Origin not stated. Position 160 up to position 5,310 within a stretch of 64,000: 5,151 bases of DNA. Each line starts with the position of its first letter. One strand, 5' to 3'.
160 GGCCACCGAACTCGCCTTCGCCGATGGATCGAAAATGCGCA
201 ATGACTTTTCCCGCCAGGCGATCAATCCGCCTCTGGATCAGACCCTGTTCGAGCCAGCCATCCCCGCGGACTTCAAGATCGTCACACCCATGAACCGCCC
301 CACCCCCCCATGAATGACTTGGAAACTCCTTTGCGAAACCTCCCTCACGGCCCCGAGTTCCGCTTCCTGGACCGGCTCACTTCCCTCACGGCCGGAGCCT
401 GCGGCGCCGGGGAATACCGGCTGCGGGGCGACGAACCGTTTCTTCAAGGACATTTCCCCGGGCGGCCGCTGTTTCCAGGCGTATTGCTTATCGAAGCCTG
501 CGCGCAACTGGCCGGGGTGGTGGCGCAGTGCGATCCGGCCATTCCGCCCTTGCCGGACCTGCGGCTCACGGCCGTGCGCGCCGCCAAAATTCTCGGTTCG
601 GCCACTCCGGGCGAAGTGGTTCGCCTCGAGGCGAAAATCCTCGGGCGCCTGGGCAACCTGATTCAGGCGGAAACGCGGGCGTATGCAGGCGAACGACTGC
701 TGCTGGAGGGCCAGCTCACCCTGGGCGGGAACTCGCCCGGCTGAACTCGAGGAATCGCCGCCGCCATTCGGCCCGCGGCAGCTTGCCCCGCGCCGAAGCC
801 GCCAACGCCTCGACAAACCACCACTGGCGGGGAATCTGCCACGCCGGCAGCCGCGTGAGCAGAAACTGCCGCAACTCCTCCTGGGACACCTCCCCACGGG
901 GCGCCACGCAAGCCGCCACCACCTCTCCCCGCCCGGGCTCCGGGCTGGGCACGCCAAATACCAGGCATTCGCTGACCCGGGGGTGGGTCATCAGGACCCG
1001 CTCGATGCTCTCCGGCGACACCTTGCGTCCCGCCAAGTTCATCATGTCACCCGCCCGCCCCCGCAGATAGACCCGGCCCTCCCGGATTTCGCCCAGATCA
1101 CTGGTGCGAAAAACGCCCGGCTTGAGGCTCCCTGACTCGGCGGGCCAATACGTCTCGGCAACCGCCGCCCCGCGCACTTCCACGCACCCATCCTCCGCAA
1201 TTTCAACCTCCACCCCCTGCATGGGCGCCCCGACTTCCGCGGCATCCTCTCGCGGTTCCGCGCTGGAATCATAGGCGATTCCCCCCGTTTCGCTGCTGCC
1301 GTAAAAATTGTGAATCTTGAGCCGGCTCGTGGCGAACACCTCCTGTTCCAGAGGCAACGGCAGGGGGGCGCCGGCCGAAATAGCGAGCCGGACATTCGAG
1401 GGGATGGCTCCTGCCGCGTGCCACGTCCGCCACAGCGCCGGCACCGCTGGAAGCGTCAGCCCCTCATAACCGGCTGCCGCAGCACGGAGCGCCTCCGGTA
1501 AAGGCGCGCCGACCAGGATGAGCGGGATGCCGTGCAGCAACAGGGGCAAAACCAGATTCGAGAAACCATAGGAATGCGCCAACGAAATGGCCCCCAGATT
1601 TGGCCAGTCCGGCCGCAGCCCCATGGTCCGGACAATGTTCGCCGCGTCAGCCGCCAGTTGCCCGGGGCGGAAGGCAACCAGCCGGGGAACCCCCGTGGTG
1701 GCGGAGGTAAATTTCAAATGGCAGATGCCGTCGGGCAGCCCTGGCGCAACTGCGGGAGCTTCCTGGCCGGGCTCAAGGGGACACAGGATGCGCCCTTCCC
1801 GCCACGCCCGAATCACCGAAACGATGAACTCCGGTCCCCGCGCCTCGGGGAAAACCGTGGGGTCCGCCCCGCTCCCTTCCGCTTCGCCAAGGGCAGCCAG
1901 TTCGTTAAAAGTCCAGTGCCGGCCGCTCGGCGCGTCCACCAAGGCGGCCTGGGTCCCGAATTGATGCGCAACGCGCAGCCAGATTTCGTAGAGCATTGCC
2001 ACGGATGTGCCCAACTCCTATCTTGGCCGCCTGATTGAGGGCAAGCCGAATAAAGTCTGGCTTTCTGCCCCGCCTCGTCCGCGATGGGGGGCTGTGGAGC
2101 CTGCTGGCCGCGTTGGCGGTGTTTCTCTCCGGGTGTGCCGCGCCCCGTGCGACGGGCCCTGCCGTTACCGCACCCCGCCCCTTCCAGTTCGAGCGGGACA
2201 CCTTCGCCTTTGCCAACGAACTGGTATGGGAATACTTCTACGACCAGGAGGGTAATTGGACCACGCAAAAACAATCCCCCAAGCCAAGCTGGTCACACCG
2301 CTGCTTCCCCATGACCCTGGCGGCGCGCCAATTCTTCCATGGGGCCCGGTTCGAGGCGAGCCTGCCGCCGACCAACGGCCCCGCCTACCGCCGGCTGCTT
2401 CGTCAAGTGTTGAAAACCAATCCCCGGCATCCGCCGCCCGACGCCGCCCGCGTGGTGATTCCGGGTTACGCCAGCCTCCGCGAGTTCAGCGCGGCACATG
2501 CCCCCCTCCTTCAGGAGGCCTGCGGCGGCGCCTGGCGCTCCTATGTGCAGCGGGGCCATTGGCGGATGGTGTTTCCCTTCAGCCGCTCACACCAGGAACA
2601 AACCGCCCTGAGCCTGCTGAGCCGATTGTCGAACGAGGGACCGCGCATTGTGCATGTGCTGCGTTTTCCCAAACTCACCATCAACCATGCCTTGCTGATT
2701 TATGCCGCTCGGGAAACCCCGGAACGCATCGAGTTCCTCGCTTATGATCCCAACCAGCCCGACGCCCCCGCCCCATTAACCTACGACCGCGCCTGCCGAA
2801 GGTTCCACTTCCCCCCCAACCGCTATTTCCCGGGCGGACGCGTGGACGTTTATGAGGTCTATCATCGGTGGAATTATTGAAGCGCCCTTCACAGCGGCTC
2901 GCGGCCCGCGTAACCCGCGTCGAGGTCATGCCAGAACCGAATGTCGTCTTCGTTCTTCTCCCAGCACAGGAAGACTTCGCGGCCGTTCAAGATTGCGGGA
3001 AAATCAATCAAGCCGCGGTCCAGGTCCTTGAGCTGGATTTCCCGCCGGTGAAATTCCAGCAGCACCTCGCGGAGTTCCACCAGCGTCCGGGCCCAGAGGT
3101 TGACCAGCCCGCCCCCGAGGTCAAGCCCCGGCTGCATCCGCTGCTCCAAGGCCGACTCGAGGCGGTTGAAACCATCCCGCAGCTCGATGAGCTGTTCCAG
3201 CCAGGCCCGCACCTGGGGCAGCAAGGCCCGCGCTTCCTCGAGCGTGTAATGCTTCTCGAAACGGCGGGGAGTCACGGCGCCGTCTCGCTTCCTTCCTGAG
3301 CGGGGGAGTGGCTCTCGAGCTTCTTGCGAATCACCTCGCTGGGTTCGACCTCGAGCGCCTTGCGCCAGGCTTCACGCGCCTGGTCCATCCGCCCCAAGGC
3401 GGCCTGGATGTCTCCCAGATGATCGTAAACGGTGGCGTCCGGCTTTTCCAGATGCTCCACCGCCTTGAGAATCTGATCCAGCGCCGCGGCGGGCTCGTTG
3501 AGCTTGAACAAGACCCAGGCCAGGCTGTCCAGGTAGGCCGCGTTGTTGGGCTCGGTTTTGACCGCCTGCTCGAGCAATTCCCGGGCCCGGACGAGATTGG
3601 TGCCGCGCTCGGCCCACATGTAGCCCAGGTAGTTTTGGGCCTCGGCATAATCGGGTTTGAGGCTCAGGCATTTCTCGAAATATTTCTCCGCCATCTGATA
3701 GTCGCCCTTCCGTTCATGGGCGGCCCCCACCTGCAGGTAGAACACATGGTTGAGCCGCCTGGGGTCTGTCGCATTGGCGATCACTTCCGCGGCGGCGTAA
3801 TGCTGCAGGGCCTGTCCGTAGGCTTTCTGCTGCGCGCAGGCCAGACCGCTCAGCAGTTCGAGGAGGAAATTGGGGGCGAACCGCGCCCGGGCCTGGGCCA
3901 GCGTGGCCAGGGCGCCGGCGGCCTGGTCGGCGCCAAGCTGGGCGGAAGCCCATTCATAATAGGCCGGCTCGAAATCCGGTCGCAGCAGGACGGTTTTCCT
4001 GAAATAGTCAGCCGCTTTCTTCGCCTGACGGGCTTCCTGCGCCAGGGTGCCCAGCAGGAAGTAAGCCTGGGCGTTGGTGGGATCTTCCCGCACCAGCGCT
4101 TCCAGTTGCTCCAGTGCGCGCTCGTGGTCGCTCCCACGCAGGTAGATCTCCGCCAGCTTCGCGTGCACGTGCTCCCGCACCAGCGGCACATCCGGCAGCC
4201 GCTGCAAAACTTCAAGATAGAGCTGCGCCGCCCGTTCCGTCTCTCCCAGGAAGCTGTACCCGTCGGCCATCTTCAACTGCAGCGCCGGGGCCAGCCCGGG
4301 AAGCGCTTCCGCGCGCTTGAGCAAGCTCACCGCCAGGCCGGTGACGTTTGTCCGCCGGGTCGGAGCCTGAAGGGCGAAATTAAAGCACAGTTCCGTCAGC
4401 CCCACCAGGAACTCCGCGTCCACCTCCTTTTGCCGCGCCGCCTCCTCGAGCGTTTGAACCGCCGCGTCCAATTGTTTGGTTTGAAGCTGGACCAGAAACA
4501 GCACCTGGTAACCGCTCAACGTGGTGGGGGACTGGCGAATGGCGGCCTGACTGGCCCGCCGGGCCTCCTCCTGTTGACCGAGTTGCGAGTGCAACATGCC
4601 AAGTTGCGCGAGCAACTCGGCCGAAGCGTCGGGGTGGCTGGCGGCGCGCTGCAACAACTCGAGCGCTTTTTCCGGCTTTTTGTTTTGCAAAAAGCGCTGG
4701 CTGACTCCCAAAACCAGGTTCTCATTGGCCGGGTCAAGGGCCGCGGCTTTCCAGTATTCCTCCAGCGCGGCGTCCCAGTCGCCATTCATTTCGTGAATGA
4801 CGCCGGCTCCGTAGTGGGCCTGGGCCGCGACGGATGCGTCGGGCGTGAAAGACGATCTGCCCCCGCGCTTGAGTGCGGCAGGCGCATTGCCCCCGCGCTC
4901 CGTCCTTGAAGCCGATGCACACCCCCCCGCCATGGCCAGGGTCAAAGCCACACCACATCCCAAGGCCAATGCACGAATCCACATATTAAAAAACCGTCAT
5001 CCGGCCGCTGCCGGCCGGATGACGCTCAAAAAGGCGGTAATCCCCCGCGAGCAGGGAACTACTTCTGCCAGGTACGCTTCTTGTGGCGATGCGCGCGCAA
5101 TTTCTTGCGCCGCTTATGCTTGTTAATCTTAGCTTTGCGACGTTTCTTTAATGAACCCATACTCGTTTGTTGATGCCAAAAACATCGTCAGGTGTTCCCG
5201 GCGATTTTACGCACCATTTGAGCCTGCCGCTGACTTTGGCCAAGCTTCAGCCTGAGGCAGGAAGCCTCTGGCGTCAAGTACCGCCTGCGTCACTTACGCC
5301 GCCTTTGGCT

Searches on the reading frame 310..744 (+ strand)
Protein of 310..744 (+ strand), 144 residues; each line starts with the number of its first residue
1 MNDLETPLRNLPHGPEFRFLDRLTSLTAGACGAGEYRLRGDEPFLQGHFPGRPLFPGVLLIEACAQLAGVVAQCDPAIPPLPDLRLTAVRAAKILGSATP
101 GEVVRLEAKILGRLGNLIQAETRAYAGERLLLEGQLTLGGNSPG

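Call 44: search_protein_families(library=pfam, proteins=[window:310-744:+], max_evalue=0.000001)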
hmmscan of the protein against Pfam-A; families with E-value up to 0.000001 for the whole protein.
window:310-744:+ (144 aa): 1 family
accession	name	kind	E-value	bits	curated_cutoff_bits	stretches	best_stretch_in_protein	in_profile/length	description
PF07977.19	FabA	-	1.1e-15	57.9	23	1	11-133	1-136/138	FabA-like domain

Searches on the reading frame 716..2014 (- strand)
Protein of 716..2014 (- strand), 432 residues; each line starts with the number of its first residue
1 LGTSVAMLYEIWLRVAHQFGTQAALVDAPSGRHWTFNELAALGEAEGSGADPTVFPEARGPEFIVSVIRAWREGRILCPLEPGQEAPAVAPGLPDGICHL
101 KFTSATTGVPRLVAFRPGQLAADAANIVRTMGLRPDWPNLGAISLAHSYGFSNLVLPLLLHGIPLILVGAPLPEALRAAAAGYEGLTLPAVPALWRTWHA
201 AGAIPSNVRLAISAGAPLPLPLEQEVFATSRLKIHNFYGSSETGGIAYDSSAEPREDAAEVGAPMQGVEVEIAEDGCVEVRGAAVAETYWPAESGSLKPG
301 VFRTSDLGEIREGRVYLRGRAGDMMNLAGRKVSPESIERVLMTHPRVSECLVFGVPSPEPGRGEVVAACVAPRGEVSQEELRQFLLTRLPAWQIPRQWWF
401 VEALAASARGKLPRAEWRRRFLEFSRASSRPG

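Call 41: search_protein_families(library=pfam, proteins=[window:716-2014:-], max_evalue=0.000001)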
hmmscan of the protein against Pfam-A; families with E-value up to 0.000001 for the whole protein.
window:716-2014:- (432 aa): 2 families
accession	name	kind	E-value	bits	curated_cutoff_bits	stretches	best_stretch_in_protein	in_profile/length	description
PF00501.34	AMP-binding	-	1.7e-23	83.5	29.9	1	87-290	154-384/384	AMP-binding enzyme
PF13193.12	AMP-binding_C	-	2.3e-13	51.3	24.5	1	337-411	2-76/76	AMP-binding enzyme C-terminal domain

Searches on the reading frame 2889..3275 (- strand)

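Call 3: search_protein_families(library=pfam, proteins=[window:2889-3275:-], max_evalue=0.01)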
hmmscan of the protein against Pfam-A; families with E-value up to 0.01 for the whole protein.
window:2889-3275:- (128 aa): 1 family
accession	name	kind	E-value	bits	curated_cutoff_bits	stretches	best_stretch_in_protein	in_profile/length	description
PF09969.14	DUF2203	-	9.5e-31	107.5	24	1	8-128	1-122/122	Uncharacterized conserved protein (DUF2203)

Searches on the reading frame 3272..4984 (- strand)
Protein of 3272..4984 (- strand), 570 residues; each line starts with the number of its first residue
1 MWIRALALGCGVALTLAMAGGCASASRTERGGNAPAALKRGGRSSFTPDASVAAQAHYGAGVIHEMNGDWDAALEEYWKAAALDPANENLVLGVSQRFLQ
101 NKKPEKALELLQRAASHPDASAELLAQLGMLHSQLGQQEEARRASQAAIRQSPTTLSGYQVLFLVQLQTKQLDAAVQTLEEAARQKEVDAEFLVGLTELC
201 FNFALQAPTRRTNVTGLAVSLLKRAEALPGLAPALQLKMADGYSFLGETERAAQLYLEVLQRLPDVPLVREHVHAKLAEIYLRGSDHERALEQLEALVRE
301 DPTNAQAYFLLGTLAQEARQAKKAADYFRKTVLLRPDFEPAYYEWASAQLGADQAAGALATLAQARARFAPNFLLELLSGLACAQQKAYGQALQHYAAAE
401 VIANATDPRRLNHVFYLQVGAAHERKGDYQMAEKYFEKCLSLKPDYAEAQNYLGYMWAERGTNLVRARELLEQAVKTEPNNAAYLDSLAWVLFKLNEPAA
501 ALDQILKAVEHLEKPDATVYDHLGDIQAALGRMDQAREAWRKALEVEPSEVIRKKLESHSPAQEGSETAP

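Call 3: search_protein_families(library=pfam, proteins=[window:3272-4984:-], max_evalue=0.01)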
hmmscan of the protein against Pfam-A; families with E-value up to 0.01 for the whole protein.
window:3272-4984:- (570 aa): 28 families (the best 25 are shown)
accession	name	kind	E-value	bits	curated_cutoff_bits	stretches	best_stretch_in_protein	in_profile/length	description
PF07719.23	TPR_2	-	4.5e-32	107.9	27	3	416-446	4-34/34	Tetratricopeptide repeat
PF13428.12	TPR_14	-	4.8e-29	98.3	23.5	2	416-455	4-43/44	Tetratricopeptide repeat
PF00515.34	TPR_1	-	4e-28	96.5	27.8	3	416-446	4-34/34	Tetratricopeptide repeat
PF13432.12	TPR_16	-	9.6e-27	93.5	32.7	3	276-331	2-57/65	Tetratricopeptide repeat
PF13181.12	TPR_8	-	6.7e-26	88.6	25.7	2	416-446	4-34/34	Tetratricopeptide repeat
PF14559.12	TPR_19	-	3.6e-18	66.1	25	5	426-489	4-66/68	Tetratricopeptide repeat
PF13424.12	TPR_12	-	1.5e-17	64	30.1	2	379-443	9-75/77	Tetratricopeptide repeat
PF23914.1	TPR_CcmH_CycH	-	8.2e-17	61.9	42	3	299-410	44-158/158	Cytochrome c-type biogenesis protein H TPR domain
PF13174.12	TPR_6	-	1.8e-16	60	26.3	0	276-303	5-32/33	Tetratricopeptide repeat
PF13414.12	TPR_11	-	2.3e-15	56.5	26.8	1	280-312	3-35/42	TPR repeat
PF13431.12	TPR_17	-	3.2e-15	55.5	24.4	0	296-324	4-32/34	Tetratricopeptide repeat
PF13371.12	TPR_9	-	3.6e-09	37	35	1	96-154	3-61/73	Tetratricopeptide repeat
PF13176.12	TPR_7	-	2.4e-08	33.8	27.9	1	420-446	6-32/36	Tetratricopeptide repeat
PF25062.1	ARM_TT21_N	-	1.6e-07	31.8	40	0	416-486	103-173/222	Tetratricopeptide repeat protein 21 N-terminal ARM repeat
PF12895.13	ANAPC3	-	2.5e-07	31.3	27.2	0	471-537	12-76/82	Anaphase-promoting complex, cyclosome, subunit 3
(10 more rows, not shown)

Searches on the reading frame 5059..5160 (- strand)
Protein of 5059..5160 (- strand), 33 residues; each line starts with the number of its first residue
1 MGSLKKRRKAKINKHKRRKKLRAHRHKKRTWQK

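Call 41: search_protein_families(library=pfam, proteins=[window:5059-5160:-], max_evalue=0.000001)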
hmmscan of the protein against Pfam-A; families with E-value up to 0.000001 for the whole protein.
window:5059-5160:- (33 aa): 0 families

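Call 46: search_protein_families(library=ncbifam, proteins=[window:5059-5160:-], max_evalue=0.001)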
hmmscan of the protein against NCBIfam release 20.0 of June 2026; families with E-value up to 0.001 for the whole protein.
window:5059-5160:- (33 aa): 0 families
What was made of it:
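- Tried and rejected: No hits (calls 41, 46).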

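Call 48: search_solved_structures(query=window:5059-5160:-, max_evalue=10, show_alignments=2)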
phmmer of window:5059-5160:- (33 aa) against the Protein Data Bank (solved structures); distinct sequences matched with E-value up to 10: 3.
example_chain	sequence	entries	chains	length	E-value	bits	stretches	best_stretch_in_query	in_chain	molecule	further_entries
7jil_5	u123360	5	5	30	0.064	16.9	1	2-29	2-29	30S ribosomal protein S22 | 50S ribosomal protein L38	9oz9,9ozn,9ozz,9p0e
8fmw_V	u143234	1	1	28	0.6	14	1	5-28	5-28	30S ribosomal protein bS22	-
9i5v_10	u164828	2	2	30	2.9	12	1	4-29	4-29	AURKAIP1/COX24 domain-containing protein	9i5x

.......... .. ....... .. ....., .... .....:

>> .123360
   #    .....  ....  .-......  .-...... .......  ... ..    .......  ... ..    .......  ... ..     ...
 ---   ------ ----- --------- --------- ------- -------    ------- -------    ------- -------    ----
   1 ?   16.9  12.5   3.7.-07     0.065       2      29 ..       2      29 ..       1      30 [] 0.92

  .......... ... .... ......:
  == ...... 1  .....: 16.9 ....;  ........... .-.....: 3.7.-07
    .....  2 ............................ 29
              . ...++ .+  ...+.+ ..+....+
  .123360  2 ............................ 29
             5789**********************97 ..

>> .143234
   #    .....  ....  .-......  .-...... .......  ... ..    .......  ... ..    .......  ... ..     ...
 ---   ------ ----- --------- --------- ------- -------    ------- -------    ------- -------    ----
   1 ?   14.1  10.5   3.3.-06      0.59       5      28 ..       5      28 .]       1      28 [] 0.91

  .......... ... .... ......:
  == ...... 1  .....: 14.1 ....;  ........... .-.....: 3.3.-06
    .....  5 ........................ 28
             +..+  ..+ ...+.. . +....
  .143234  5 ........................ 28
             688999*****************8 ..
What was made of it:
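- Tried and rejected: Only weak PDB matches to bS22 (call 48).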
